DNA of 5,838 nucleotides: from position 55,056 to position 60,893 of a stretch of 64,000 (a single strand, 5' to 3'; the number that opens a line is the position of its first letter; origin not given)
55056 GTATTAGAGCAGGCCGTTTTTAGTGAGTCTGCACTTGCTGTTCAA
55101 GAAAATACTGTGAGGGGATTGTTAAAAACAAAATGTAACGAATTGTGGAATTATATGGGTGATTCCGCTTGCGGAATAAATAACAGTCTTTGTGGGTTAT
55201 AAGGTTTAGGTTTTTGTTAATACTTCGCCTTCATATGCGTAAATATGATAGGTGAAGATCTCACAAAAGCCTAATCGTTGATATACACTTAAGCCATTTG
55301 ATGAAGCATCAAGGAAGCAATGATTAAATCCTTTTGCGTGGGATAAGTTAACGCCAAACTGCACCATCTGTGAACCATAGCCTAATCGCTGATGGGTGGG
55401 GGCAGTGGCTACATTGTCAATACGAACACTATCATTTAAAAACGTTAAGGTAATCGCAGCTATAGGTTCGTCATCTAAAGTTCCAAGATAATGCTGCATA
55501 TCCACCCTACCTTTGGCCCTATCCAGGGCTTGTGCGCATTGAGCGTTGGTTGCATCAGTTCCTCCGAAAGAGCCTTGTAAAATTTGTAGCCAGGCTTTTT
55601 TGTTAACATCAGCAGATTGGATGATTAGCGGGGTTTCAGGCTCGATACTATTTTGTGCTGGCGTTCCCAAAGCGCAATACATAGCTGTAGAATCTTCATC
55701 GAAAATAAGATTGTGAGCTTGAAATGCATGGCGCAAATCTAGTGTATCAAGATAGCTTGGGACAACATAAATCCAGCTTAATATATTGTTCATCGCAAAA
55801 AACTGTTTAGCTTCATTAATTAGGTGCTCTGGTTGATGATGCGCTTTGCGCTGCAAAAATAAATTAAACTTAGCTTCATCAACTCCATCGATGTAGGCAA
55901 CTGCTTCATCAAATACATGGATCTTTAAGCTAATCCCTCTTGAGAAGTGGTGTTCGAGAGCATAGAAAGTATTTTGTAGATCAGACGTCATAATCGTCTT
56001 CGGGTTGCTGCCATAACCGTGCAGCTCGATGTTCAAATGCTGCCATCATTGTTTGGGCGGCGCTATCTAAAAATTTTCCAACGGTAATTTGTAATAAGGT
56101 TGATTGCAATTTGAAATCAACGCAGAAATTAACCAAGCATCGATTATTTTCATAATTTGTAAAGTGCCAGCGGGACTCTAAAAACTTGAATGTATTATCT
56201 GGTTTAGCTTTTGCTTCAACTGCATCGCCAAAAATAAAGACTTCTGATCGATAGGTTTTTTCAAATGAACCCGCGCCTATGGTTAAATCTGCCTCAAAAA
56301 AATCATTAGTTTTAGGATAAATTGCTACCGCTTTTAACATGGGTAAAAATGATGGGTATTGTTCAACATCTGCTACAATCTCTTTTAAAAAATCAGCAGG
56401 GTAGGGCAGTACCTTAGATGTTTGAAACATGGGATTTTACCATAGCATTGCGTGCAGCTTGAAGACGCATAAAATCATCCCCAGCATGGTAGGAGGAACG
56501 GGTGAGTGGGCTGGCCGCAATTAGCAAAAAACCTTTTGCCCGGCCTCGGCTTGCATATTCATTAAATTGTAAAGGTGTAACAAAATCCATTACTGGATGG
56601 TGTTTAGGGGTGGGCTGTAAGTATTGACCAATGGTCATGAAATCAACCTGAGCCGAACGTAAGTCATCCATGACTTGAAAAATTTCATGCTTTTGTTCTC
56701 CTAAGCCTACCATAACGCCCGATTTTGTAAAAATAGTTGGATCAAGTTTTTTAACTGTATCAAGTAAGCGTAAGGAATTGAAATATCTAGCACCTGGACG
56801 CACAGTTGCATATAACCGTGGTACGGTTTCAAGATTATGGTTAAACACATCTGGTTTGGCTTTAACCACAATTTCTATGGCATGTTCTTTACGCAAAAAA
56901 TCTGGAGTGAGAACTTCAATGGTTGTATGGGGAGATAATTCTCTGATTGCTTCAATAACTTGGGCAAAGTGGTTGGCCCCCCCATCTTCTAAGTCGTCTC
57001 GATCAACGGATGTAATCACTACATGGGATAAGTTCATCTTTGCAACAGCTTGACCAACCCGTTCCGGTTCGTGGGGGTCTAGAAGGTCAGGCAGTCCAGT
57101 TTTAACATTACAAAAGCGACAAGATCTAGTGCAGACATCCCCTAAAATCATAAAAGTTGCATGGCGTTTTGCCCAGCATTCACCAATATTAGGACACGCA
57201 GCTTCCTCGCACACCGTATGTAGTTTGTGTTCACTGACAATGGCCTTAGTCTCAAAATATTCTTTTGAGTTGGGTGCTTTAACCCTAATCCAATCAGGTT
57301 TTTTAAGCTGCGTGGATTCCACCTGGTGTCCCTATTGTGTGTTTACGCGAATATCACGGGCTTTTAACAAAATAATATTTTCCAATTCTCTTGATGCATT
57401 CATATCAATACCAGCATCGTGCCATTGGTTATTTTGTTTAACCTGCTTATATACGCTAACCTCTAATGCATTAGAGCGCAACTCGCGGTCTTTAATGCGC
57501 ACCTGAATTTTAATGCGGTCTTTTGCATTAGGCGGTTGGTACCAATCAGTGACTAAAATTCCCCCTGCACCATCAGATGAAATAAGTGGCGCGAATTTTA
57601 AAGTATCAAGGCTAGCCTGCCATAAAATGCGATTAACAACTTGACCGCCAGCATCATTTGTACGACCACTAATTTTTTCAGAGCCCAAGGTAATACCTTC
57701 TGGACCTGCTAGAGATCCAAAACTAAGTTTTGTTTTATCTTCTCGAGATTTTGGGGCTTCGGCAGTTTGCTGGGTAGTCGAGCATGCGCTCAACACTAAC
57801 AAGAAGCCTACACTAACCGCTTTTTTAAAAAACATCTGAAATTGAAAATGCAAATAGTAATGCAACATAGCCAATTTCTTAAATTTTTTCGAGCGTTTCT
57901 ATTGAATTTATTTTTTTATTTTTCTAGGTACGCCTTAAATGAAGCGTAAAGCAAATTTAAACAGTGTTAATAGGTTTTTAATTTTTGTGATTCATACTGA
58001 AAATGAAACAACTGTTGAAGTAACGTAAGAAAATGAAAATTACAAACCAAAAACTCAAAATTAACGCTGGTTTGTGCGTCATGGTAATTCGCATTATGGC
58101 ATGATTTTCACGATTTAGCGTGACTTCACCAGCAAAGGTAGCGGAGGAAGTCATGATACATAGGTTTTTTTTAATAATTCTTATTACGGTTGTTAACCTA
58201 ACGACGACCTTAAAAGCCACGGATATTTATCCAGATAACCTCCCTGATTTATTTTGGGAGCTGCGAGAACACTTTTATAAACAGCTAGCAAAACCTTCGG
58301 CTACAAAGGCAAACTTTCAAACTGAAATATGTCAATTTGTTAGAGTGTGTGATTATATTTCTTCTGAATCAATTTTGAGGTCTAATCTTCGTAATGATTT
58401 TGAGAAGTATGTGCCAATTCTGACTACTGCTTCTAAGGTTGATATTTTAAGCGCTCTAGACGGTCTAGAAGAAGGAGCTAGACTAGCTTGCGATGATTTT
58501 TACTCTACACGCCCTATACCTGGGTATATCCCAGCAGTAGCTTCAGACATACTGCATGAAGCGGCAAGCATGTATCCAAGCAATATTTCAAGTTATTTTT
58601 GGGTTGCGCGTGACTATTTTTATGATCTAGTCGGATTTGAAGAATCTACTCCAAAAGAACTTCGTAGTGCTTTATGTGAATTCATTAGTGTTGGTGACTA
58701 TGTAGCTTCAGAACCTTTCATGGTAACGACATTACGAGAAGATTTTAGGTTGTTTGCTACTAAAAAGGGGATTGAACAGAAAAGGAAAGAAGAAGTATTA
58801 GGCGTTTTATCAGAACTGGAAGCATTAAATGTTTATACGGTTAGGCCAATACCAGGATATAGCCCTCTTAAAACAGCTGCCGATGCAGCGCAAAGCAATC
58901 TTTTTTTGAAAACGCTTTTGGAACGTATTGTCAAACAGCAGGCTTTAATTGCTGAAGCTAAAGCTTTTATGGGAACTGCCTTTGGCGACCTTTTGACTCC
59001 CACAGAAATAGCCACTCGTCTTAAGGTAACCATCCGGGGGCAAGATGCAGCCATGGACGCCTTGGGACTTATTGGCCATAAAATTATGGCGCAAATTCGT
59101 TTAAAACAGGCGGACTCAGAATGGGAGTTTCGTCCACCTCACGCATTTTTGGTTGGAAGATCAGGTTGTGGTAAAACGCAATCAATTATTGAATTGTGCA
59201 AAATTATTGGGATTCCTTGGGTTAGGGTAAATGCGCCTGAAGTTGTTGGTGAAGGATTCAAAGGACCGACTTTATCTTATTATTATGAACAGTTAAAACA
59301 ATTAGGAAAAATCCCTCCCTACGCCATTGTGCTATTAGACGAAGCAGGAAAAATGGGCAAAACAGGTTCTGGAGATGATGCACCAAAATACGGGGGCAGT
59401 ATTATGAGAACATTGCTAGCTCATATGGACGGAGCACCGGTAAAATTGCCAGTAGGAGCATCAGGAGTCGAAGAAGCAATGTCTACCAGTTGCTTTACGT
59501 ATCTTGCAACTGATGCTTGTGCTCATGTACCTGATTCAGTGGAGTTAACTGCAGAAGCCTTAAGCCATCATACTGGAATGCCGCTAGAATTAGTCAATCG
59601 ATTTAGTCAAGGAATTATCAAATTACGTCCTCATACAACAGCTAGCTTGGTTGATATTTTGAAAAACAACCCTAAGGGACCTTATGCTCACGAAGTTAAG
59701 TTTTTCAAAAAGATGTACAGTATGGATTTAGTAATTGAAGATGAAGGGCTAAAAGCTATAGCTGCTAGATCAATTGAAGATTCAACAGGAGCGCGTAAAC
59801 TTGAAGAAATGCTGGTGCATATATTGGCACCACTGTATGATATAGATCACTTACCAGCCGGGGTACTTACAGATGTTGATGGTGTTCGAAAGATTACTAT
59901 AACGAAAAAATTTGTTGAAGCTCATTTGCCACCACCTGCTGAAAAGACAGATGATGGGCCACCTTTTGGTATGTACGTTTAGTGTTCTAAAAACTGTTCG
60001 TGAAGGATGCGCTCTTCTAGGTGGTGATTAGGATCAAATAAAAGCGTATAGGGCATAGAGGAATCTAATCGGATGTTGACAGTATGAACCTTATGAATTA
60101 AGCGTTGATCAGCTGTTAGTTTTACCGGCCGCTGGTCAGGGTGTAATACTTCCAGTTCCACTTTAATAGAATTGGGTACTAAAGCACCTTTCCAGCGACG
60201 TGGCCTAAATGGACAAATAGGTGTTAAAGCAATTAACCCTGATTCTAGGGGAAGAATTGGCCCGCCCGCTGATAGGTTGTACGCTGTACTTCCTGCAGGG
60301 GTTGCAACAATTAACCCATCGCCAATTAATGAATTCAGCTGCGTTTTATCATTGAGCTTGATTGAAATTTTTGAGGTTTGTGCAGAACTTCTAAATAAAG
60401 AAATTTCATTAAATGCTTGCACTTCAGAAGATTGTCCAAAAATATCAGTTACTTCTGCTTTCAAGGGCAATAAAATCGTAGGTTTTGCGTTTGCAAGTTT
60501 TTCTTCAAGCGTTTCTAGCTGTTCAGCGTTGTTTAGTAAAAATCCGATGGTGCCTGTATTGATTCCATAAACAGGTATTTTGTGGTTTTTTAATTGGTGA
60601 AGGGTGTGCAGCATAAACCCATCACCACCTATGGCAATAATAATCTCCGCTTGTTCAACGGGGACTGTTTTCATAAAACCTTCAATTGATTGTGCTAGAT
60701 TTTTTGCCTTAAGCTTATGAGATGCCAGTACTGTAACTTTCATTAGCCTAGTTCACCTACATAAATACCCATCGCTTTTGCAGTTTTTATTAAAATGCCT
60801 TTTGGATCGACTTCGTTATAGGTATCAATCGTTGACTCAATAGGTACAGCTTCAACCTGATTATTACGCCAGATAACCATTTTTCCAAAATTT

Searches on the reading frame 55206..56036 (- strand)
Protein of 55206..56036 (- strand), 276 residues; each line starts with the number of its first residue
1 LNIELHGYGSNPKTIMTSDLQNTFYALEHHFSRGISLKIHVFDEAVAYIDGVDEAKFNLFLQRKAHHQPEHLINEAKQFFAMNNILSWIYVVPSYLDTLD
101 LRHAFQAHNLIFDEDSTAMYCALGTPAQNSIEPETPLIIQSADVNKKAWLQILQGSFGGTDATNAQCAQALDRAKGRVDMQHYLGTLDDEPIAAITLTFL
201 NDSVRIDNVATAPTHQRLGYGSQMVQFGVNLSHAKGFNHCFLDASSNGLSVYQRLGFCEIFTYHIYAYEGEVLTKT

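Call 42: search_protein_families(library=pfam, proteins=[window:55206-56036:-], max_evalue=0.00001)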
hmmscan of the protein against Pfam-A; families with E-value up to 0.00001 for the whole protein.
window:55206-56036:- (276 aa): 2 families
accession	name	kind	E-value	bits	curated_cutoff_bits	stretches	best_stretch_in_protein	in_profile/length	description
PF00583.31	Acetyltransf_1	-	1.3e-08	35.6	20.7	1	176-257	29-116/116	Acetyltransferase (GNAT) family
PF13508.13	Acetyltransf_7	-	1.8e-07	31.8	27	1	183-257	6-82/84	Acetyltransferase (GNAT) domain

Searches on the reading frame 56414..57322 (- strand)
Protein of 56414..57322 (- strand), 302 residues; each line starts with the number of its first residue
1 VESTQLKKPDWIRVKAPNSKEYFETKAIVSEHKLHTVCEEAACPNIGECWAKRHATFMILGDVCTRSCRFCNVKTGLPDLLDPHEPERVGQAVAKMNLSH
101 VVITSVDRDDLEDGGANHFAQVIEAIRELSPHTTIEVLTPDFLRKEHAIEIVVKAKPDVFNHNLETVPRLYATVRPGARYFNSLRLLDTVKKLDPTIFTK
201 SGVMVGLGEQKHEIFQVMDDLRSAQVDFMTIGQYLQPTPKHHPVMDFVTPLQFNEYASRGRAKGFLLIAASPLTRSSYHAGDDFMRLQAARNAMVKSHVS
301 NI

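Call 42: search_protein_families(library=pfam, proteins=[window:56414-57322:-], max_evalue=0.00001)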
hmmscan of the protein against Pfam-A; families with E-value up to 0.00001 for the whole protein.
window:56414-57322:- (302 aa): 2 families
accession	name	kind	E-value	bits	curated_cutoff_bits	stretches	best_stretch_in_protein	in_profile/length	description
PF04055.27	Radical_SAM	-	1.2e-17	65.1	29.5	1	58-221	1-166/166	Radical SAM superfamily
PF16881.10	LIAS_N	-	8.5e-07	29.8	27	1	4-43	57-96/96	N-terminal domain of lipoyl synthase of Radical_SAM family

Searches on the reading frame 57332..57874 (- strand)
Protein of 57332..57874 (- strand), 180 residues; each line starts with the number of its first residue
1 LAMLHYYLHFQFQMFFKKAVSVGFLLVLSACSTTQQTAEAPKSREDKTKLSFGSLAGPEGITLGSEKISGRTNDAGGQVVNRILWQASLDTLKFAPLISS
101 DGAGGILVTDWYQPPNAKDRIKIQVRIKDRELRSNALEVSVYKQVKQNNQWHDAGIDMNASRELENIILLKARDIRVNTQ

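Call 42: search_protein_families(library=pfam, proteins=[window:57332-57874:-], max_evalue=0.00001)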
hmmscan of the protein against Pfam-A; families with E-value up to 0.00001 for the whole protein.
window:57332-57874:- (180 aa): 1 family
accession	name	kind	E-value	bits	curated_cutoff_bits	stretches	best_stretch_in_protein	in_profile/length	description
PF12100.13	DUF3576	-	8.9e-35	119.4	25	1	80-177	3-101/101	Domain of unknown function (DUF3576)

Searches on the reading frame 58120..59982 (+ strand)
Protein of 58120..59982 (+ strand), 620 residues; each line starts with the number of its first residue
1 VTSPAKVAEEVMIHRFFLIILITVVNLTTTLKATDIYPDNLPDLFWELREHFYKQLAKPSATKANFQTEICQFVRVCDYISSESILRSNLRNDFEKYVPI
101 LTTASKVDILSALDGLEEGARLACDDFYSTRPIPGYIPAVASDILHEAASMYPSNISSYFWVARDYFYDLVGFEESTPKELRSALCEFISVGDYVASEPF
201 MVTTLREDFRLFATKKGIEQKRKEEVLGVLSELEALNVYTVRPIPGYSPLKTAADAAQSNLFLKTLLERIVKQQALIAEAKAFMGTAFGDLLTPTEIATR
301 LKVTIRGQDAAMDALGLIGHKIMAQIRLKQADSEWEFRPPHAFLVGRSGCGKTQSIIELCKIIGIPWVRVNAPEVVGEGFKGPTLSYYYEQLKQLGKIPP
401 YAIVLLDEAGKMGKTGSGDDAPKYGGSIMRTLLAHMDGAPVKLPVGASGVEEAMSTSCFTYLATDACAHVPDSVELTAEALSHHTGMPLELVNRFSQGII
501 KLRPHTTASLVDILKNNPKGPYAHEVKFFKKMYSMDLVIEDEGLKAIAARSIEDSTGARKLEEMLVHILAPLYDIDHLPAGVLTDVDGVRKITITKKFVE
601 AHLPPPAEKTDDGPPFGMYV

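Call 42: search_protein_families(library=pfam, proteins=[window:58120-59982:+], max_evalue=0.00001)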
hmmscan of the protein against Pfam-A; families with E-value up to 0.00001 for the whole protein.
window:58120-59982:+ (620 aa): 1 family
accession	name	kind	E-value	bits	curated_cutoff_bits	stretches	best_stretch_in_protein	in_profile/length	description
PF00004.35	AAA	-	2e-09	38.4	21.2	1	343-442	2-98/131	ATPase family associated with various cellular activities (AAA)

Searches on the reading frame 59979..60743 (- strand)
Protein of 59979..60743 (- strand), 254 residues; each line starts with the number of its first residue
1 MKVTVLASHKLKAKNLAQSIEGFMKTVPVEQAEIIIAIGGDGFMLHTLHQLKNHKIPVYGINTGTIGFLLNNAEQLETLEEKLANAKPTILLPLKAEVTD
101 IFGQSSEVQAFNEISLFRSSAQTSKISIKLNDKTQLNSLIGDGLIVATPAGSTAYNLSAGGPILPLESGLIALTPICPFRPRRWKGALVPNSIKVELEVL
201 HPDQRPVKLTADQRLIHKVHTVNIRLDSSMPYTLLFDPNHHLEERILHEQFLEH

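Call 42: search_protein_families(library=pfam, proteins=[window:59979-60743:-], max_evalue=0.00001)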
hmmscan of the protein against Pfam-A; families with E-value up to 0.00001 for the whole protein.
window:59979-60743:- (254 aa): 2 families
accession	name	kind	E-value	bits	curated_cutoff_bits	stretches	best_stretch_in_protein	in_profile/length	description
PF20143.4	NAD_kinase_C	-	8.4e-14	51.8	23.7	1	120-208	10-95/126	ATP-NAD kinase C-terminal domain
PF01513.26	NAD_kinase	-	3e-11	44.2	25.5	1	24-72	65-113/130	ATP-NAD kinase N-terminal domain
